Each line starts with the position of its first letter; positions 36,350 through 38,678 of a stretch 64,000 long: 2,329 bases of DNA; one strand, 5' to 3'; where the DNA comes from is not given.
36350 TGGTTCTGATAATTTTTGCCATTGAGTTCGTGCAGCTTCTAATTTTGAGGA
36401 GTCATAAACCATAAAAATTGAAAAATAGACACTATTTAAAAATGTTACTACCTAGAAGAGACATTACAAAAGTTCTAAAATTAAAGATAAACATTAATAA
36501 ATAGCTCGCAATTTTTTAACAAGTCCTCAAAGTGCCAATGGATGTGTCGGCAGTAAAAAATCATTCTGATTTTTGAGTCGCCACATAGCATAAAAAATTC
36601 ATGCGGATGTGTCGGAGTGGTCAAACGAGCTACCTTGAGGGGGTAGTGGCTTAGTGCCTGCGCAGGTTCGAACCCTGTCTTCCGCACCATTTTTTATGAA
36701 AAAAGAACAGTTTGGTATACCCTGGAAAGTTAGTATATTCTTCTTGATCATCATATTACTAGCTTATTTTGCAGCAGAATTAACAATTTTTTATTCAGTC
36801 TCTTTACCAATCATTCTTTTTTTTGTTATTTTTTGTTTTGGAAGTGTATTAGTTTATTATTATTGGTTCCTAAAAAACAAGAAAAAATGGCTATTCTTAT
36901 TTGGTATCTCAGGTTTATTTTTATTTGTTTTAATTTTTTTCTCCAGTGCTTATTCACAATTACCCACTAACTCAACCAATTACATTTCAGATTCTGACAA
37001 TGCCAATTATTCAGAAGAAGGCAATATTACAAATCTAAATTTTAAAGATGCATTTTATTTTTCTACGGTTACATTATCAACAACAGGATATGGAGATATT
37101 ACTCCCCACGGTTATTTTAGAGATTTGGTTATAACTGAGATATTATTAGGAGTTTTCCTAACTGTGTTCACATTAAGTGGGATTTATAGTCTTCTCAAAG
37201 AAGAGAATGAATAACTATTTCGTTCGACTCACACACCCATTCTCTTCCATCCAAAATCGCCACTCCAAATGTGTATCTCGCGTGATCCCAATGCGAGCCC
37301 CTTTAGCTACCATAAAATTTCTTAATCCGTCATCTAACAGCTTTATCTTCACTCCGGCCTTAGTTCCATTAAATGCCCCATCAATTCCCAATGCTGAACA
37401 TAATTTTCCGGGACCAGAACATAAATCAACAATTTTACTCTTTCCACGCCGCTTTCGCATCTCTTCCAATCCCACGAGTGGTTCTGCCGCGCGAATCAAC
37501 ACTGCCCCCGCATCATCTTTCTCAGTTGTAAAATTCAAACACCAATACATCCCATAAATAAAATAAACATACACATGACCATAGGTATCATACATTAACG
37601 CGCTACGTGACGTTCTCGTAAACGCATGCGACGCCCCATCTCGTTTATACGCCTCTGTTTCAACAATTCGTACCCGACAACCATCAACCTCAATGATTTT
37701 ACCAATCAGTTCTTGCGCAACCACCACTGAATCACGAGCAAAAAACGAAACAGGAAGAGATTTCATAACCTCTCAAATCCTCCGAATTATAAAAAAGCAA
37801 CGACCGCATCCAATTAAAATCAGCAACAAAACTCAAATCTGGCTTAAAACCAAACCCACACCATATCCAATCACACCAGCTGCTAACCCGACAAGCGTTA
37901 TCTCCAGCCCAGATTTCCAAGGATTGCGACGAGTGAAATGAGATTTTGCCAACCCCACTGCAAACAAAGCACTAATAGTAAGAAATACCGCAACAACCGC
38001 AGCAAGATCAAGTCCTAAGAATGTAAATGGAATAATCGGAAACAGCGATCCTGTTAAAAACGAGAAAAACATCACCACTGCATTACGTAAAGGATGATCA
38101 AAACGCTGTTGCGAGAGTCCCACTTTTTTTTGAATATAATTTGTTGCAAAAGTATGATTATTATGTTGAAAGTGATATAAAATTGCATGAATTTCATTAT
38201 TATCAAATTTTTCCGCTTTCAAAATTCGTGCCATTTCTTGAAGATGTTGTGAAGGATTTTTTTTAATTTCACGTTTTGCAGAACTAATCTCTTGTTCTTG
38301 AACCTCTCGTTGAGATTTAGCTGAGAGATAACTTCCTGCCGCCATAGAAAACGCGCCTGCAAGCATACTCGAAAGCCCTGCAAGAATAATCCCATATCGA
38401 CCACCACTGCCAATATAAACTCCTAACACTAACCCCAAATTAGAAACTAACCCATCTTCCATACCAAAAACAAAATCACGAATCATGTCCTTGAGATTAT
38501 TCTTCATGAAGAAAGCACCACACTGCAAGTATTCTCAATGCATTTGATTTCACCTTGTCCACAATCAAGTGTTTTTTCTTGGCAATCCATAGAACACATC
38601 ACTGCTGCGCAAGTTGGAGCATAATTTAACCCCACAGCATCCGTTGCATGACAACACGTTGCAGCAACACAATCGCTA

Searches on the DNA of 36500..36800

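Call 32: search_rna_families(source=window, start=36500, end=36800, threshold=evalue, max_evalue=10)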
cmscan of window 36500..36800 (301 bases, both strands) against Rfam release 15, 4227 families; matches with E-value up to 10: 5.
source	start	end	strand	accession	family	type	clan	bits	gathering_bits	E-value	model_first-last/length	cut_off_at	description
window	36603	36686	+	RF00005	tRNA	Gene; tRNA;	CL00001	48.3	29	1.4e-09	1-71/71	no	tRNA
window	36660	36758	-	RF00473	snosnR54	Gene; snRNA; snoRNA; CD-box;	CL00065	22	50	0.71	1-87/87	no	Small nucleolar RNA snR54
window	36551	36610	+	RF02068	STnc480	Gene; sRNA;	-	20.1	72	1.4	1-72/72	no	Enterobacterial sRNA STnc480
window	36542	36586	+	RF00204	snoR12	Gene; snRNA; snoRNA; CD-box;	-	15.2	39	4.3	1-83/83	no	Small nucleolar RNA R12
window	36689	36792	+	RF00619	U6atac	Gene; snRNA; splicing;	CL00009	14.6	33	0.16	1-126/126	no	U6atac minor spliceosomal RNA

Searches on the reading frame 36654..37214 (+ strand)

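Call 38: search_protein_families(library=pfam, proteins=[window:36654-37214:+], max_evalue=0.01)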
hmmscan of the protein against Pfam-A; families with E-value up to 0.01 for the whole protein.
window:36654-37214:+ (186 aa): 4 families
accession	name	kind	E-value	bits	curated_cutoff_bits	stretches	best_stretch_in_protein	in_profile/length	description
PF07885.22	Ion_trans_2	-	2.1e-13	50.4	22.5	1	94-181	7-77/79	Ion channel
PF07695.17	7TMR-DISM_7TM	-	5.9e-05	23.5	29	1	26-110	99-185/205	7TM diverse intracellular signalling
PF13567.11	DUF4131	-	0.0028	17.8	31.6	1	53-113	7-63/165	Domain of unknown function (DUF4131)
PF00520.37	Ion_trans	-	0.0028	17.3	25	1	53-171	134-222/241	Ion transport protein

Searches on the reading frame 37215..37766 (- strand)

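Call 38: search_protein_families(library=pfam, proteins=[window:37215-37766:-], max_evalue=0.01)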
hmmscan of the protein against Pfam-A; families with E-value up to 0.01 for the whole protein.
window:37215-37766:- (183 aa): 1 family
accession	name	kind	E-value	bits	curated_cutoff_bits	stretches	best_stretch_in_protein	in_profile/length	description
PF02245.21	Pur_DNA_glyco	-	1.4e-55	187.9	27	1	7-176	1-180/181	Methylpurine-DNA glycosylase (MPG)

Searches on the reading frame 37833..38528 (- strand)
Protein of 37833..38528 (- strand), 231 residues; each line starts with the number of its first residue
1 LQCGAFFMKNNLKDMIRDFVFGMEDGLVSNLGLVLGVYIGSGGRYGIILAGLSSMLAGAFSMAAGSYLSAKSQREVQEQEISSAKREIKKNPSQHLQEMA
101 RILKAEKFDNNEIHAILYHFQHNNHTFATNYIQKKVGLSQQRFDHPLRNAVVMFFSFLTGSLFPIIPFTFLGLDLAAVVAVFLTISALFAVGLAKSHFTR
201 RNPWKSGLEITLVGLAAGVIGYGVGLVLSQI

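Call 38: search_protein_families(library=pfam, proteins=[window:37833-38528:-], max_evalue=0.01)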
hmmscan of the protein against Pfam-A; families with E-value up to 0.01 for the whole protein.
window:37833-38528:- (231 aa): 2 families
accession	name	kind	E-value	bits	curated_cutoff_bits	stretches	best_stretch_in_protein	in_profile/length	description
PF01988.24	VIT1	-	2.1e-58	198.1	28.1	1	16-225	1-213/214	VIT family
PF10745.14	DUF2530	-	0.0037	17.9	25.5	1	175-225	10-59/77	Protein of unknown function (DUF2530)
